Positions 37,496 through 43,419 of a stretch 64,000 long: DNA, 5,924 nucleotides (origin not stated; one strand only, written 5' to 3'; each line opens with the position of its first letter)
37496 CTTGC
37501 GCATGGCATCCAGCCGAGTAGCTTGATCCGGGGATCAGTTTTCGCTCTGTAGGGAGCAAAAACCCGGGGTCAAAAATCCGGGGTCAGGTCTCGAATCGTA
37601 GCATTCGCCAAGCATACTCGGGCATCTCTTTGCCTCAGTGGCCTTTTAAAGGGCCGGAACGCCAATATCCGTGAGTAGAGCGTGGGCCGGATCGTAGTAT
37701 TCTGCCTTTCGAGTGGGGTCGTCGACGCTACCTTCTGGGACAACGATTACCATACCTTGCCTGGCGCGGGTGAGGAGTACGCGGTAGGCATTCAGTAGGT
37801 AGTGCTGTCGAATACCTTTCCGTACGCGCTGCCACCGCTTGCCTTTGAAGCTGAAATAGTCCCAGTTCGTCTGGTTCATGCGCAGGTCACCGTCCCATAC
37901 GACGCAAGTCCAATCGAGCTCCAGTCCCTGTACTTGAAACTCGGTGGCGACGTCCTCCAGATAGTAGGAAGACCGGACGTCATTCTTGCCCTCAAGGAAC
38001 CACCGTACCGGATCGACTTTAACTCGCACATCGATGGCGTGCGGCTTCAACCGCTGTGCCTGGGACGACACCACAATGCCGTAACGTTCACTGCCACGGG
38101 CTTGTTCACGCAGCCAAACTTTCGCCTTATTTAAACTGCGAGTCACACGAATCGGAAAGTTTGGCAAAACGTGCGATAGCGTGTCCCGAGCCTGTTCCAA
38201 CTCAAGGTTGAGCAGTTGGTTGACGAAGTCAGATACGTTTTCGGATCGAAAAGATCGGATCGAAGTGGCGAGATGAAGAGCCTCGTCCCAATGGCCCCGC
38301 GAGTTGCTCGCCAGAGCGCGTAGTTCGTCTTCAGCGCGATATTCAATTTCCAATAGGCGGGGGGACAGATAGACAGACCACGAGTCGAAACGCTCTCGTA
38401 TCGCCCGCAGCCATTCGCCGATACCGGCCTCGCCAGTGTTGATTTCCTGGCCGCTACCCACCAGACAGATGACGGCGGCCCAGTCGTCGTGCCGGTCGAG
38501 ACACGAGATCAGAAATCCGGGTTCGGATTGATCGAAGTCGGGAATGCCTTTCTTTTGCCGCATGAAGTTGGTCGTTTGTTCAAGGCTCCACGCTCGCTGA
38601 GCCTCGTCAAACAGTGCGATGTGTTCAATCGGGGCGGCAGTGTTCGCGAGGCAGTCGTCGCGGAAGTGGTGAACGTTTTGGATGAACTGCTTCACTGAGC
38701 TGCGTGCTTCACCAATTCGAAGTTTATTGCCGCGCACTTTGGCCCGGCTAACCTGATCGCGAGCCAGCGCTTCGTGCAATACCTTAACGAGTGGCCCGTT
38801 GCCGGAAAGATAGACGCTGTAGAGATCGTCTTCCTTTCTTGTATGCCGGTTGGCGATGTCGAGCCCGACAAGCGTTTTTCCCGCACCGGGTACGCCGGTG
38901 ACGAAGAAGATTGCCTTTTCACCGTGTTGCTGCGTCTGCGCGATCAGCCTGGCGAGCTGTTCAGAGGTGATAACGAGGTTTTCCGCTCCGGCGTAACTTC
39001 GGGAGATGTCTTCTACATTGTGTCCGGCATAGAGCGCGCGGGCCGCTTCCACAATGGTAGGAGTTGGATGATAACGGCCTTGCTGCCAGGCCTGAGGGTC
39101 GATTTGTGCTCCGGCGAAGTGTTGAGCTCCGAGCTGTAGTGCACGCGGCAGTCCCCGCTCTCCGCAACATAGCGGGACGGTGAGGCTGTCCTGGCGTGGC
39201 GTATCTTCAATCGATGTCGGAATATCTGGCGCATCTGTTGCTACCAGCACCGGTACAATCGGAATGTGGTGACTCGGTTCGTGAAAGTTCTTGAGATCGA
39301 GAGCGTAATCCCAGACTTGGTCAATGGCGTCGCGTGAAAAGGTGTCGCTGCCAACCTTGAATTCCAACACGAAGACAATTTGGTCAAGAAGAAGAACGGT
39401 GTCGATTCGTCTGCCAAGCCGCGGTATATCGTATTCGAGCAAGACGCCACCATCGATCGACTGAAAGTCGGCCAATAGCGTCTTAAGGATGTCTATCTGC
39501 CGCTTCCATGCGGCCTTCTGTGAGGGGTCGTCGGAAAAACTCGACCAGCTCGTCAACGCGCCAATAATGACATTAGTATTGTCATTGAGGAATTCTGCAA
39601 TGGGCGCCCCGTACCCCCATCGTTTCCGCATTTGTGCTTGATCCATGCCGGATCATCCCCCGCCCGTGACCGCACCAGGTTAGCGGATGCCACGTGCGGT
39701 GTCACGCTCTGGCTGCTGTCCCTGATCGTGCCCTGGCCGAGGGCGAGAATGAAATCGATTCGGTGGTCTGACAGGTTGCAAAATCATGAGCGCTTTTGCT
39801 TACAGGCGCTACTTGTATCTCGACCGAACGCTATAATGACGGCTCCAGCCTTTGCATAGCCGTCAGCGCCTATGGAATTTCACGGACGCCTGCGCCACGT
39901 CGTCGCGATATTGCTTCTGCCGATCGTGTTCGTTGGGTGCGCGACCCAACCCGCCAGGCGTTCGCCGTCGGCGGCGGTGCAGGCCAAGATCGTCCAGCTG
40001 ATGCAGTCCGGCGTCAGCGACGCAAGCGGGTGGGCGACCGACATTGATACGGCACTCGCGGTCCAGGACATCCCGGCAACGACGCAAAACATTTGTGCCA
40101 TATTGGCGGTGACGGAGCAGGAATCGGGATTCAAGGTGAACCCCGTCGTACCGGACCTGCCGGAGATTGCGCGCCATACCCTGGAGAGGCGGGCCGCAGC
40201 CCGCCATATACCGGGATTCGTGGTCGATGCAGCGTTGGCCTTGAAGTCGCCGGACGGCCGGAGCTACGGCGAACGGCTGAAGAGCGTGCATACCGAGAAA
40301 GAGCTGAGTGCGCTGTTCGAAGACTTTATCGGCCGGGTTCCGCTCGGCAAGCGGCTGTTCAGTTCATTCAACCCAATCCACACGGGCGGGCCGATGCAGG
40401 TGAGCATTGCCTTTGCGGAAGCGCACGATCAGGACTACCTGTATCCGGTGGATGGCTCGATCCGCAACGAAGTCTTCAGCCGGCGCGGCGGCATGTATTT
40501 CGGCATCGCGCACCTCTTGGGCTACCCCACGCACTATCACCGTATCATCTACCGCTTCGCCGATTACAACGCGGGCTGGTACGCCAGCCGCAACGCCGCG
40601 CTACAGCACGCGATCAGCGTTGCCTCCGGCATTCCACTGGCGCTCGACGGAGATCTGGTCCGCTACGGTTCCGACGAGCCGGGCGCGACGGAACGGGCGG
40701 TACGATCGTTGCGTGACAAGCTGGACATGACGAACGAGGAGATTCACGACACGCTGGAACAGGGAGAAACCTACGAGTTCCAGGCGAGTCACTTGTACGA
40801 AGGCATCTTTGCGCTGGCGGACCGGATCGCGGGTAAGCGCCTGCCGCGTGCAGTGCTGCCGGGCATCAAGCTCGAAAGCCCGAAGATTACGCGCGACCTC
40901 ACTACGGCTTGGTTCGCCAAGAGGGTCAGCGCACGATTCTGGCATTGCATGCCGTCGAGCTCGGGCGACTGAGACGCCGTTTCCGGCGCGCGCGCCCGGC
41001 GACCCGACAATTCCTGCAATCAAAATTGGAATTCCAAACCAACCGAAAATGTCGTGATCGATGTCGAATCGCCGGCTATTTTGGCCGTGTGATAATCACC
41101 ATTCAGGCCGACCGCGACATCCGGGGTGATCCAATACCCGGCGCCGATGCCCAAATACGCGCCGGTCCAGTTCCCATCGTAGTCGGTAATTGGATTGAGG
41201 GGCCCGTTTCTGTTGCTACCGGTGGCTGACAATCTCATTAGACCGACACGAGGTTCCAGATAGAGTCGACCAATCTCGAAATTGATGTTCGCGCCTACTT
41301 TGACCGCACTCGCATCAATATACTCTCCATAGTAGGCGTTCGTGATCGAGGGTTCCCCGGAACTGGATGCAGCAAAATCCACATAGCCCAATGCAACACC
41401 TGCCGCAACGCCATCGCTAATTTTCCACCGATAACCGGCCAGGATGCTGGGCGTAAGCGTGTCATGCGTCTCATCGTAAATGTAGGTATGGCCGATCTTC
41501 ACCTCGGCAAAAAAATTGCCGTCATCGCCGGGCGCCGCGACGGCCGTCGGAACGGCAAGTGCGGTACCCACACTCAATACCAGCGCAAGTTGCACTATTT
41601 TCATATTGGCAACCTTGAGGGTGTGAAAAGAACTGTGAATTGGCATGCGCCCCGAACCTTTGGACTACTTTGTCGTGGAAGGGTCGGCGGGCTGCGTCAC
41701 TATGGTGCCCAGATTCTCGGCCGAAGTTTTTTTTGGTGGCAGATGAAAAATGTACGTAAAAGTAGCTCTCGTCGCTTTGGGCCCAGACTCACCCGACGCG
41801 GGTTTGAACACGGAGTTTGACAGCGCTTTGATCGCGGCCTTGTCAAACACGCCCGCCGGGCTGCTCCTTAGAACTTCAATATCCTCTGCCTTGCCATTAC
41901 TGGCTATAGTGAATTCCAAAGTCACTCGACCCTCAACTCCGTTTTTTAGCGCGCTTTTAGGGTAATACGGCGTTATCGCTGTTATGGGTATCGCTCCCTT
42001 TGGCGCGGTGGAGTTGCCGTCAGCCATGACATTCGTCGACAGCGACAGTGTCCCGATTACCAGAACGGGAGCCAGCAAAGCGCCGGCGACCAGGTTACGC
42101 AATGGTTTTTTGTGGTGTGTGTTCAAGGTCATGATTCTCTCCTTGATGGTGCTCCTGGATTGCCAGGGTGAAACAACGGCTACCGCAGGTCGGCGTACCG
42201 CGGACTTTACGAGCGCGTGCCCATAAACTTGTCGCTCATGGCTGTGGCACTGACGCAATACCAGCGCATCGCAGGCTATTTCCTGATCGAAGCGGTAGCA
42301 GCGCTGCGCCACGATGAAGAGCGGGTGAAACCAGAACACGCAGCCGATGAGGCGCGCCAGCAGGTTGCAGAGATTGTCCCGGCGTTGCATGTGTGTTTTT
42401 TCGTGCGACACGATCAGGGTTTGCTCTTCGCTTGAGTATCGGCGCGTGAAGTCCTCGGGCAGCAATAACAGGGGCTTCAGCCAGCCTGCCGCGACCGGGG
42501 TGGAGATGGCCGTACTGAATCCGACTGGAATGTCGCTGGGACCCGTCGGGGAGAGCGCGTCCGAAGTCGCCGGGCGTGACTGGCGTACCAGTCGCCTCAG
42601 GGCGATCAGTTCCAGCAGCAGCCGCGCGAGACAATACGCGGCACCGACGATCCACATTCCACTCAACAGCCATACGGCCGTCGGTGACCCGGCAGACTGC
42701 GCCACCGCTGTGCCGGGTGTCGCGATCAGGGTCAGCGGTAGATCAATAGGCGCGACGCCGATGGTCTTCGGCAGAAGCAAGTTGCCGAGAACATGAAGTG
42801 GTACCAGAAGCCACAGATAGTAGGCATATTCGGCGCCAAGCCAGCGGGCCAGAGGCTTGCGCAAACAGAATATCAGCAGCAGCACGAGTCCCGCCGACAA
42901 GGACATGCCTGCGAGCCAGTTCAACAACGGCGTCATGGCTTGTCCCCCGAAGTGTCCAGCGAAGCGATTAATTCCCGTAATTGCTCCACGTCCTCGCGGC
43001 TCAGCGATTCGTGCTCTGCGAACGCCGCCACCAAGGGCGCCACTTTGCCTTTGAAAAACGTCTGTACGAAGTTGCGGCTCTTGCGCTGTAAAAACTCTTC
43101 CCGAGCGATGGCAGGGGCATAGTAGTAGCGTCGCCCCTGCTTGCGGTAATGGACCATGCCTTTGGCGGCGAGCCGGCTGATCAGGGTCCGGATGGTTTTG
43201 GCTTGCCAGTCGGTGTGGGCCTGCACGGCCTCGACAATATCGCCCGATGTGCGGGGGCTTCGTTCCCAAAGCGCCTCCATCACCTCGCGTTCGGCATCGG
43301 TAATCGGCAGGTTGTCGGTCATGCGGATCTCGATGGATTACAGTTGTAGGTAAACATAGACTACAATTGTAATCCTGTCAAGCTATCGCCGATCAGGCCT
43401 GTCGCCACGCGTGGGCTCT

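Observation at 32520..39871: Low-GC accessory island of about 7.3 kb between nrdJb and a lipoprotein gene, packed with nuclease, methylase and helicase genes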

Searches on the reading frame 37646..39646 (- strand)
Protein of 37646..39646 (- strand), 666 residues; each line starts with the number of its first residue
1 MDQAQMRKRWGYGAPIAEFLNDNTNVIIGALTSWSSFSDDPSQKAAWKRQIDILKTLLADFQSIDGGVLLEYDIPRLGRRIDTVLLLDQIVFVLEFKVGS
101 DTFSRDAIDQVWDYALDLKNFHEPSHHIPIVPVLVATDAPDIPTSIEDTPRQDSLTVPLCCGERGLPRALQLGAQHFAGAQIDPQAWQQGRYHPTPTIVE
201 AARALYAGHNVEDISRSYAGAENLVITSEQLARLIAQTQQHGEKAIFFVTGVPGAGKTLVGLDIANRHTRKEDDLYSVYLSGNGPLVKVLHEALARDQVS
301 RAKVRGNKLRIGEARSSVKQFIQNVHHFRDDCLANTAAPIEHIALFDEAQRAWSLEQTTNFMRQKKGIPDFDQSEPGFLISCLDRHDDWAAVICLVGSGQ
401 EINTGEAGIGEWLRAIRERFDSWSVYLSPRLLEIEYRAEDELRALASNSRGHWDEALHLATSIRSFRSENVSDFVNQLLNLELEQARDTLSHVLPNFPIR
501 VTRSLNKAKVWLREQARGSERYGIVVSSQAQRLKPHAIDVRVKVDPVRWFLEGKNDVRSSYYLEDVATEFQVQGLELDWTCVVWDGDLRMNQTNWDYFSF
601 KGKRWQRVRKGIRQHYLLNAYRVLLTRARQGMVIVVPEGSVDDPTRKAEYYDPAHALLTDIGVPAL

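Call 4: search_protein_families(library=pfam, proteins=[window:37646-39646:-], max_evalue=0.1)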
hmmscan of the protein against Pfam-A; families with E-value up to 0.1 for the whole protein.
window:37646-39646:- (666 aa): 4 families
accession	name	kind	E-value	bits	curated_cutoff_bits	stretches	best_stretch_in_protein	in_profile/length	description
PF09848.15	SLFN-g3_helicase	-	1.3e-81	275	24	1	244-637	1-353/354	Schlafen group 3, DNA/RNA helicase domain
PF13401.12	AAA_22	-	1.7e-05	25.6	27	1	243-357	4-100/130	AAA domain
PF13191.12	AAA_16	-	0.00047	21.1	32.6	1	229-350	10-142/167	AAA ATPase domain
PF13238.12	AAA_18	-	0.078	13.9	29.4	0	248-292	2-44/128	AAA domain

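Call 5: search_protein_families(library=padloc, proteins=[window:37646-39646:-], max_evalue=0.1)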
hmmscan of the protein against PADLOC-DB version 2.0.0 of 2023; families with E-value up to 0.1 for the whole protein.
window:37646-39646:- (666 aa): 5 families
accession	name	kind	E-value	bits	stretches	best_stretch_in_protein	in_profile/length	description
PDLC05014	PDC-S41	-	2.4e-277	919.6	1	9-665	3-652/657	-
PDLC02372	Nhi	-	8.7e-06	22.6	1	235-275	194-229/470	-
PDLC02350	AbiO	-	0.00011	19.2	1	236-274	191-222/468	AbiO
PDLC02196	IetA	-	0.012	13.1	0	302-349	193-238/374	-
PDLC04563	PDC-M29B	-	0.02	13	1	42-115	35-109/164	-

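Call 6: search_protein_families(library=ncbifam, proteins=[window:37646-39646:-], max_evalue=0.1)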
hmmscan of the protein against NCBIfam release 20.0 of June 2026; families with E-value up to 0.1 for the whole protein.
window:37646-39646:- (666 aa): 2 families
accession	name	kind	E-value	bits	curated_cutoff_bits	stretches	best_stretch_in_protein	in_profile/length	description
NF006743.0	PRK09270.1-2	equivalog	0.012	14.7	227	1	226-269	10-53/217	nucleoside/nucleotide kinase family protein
NF004041.0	PRK05541.1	subfamily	0.017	15.2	127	1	243-304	6-63/176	adenylyl-sulfate kinase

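Call 25: find_encoding_contigs(protein=window:37646-39646:-, flank=10000, max_places=10)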
Protein window:37646-39646:- (666 aa): no gene with exactly this product is on record in the collection.

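Call 43: search_solved_structures(query=window:37646-39646:-, max_evalue=0.01)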
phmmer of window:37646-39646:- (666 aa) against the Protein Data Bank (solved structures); distinct sequences matched with E-value up to 0.01: 0.

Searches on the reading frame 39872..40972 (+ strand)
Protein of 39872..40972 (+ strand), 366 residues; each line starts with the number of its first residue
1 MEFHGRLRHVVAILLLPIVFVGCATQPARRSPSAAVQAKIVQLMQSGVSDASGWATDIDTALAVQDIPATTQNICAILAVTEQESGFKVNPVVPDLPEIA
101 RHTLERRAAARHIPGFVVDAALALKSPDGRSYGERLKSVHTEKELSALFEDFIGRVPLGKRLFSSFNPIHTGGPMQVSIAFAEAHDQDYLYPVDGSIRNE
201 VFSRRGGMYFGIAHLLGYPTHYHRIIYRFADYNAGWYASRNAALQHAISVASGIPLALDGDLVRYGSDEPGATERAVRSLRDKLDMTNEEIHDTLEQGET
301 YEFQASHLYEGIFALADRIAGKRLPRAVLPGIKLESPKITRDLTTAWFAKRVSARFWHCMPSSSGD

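Call 4: search_protein_families(library=pfam, proteins=[window:39872-40972:+], max_evalue=0.1)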
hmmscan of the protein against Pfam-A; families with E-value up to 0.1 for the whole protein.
window:39872-40972:+ (366 aa): 2 families
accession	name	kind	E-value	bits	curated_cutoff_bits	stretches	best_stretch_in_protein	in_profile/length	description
PF07759.17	DUF1615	-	9.5e-141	469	25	1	48-360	2-317/319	Protein of unknown function (DUF1615)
PF20072.4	DUF6468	-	0.059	13.9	26.9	0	273-321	22-70/76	Domain of unknown function (DUF6468)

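Call 5: search_protein_families(library=padloc, proteins=[window:39872-40972:+], max_evalue=0.1)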
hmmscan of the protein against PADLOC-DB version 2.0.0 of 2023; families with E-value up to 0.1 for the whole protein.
window:39872-40972:+ (366 aa): 0 families

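Call 6: search_protein_families(library=ncbifam, proteins=[window:39872-40972:+], max_evalue=0.1)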
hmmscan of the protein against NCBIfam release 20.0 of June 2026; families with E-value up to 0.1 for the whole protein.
window:39872-40972:+ (366 aa): 0 families

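Call 9: find_related_loci(query=window:39872-40972:+, collection=genome_contigs, flank=10000)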
Query window:39872-40972:+ (366 aa) in genome_contigs; peptide patterns used: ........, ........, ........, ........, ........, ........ (x = any residue, [..] = any of these).
204 stretches matched a pattern; 159 encode a relative of the query (tblastn E <= 1e-3); the best 80 are kept; 80 distinct loci.
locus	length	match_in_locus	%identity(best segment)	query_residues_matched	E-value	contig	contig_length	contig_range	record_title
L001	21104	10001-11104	95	1-366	0e+0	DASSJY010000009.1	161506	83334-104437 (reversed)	MAG TPA_asm: Gammaproteobacteria bacterium isolate SMAG_U1127 k141_1152907, whole genome shotgun sequence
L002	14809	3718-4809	84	1-364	0e+0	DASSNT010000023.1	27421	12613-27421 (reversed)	MAG TPA_asm: Gammaproteobacteria bacterium isolate SMAG_U1233 k141_1646974, whole genome shotgun sequence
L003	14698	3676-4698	78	22-360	9e-172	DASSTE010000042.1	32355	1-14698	MAG TPA_asm: Gammaproteobacteria bacterium isolate SMAG_U533 k141_844180, whole genome shotgun sequence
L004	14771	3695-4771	62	7-360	1e-150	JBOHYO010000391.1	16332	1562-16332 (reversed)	MAG: Rhodanobacteraceae bacterium isolate TC-S_metawrap_bin.3 k127_2175389, whole genome shotgun sequence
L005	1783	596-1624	68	22-360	2e-162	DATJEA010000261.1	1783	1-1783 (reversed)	MAG TPA_asm: Acetobacteraceae bacterium isolate SMAG_U15421 k141_60077, whole genome shotgun sequence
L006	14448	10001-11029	67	22-360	2e-148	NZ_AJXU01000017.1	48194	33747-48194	Rhodanobacter fulvus Jip2 contig017, whole genome shotgun sequence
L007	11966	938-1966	66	22-360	2e-148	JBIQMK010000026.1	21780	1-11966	MAG: Rhodanobacter sp. isolate mag.23h NODE_626_length_21780, whole genome shotgun sequence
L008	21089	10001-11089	60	7-366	2e-146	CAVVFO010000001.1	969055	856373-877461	MAG: uncultured Gammaproteobacteria bacterium isolate MFD01721.bin.1.120 genome assembly, contig: contig_10202, whole ge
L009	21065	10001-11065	62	13-364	6e-146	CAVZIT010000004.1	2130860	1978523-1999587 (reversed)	MAG: uncultured Gammaproteobacteria bacterium isolate MFD02416.bin.1.84 genome assembly, contig: contig_13278, whole gen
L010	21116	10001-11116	60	4-360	6e-145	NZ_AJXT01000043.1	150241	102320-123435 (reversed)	Rhodanobacter spathiphylli B39 contig043, whole genome shotgun sequence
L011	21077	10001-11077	60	7-360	8e-143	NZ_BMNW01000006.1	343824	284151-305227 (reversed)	Pseudomonas asuensis strain JCM 13501 sequence006, whole genome shotgun sequence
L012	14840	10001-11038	61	18-360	2e-141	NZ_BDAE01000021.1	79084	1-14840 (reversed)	Pseudomonas luteola NBRC 103146, whole genome shotgun sequence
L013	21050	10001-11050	62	19-365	2e-141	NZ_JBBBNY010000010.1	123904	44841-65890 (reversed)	Fulvimonas yonginensis strain KACC 16952 NODE_10_length_123904_cov_105.143807, whole genome shotgun sequence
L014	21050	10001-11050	59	14-360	5e-137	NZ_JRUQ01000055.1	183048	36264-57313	Erwinia typographi strain M043b Contig55, whole genome shotgun sequence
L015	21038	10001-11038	60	18-360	8e-137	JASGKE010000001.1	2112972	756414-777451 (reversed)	MAG: Pseudoxanthomonas sp. isolate 5N541 JMF-2111-06-0005.ont.bin.541_0, whole genome shotgun sequence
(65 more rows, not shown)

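Call 26: find_encoding_contigs(protein=window:39872-40972:+, flank=10000, max_places=10)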
Protein window:39872-40972:+ (366 aa): no gene with exactly this product is on record in the collection.

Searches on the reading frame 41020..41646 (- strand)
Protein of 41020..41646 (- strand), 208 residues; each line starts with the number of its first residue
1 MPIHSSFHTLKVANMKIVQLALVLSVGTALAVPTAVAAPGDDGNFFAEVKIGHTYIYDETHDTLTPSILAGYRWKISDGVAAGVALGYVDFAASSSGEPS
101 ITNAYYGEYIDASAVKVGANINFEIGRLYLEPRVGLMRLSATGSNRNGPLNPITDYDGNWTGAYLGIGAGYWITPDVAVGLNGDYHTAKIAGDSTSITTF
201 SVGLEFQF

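Call 19: search_protein_families(library=pfam, proteins=[window:41020-41646:-], max_evalue=0.01)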
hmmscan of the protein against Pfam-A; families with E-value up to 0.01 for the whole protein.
window:41020-41646:- (208 aa): 1 family
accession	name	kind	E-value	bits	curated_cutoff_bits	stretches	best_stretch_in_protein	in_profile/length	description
PF13505.12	OMP_b-brl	-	4.7e-09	37.1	28.7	1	29-208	6-175/175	Outer membrane protein beta-barrel domain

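Call 20: search_protein_families(library=padloc, proteins=[window:41020-41646:-], max_evalue=0.01)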
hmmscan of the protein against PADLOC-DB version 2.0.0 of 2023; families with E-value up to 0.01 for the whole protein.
window:41020-41646:- (208 aa): 0 families

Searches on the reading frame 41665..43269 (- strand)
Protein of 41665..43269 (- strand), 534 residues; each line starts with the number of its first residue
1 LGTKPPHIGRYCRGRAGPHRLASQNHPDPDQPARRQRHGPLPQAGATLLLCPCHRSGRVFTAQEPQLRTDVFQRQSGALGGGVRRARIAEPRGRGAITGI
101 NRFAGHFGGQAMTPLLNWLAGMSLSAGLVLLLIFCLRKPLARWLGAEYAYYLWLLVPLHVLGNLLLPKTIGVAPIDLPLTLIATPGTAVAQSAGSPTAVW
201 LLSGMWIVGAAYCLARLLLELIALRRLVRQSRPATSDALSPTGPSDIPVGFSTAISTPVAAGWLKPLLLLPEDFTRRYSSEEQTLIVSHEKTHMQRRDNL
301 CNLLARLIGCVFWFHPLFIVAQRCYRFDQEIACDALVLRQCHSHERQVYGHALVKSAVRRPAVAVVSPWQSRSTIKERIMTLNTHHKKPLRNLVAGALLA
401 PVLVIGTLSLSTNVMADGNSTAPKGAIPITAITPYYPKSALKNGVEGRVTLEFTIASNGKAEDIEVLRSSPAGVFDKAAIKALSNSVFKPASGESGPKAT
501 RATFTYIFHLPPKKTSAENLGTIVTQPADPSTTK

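Call 19: search_protein_families(library=pfam, proteins=[window:41665-43269:-], max_evalue=0.01)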
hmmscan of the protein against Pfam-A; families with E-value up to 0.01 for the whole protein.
window:41665-43269:- (534 aa): 3 families
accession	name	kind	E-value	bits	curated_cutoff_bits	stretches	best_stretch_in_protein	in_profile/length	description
PF05569.17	Peptidase_M56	-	2.6e-52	178.3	31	1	120-382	4-296/296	BlaR1 peptidase M56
PF03544.19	TonB_C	-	2.6e-18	66.7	24.6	1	434-510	3-79/79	Gram-negative bacterial TonB protein C-terminal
PF13103.11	TonB_2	-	0.00061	20.3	22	1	445-490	24-69/85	TonB C terminal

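Call 20: search_protein_families(library=padloc, proteins=[window:41665-43269:-], max_evalue=0.01)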
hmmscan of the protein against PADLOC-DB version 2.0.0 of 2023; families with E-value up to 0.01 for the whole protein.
window:41665-43269:- (534 aa): 0 families
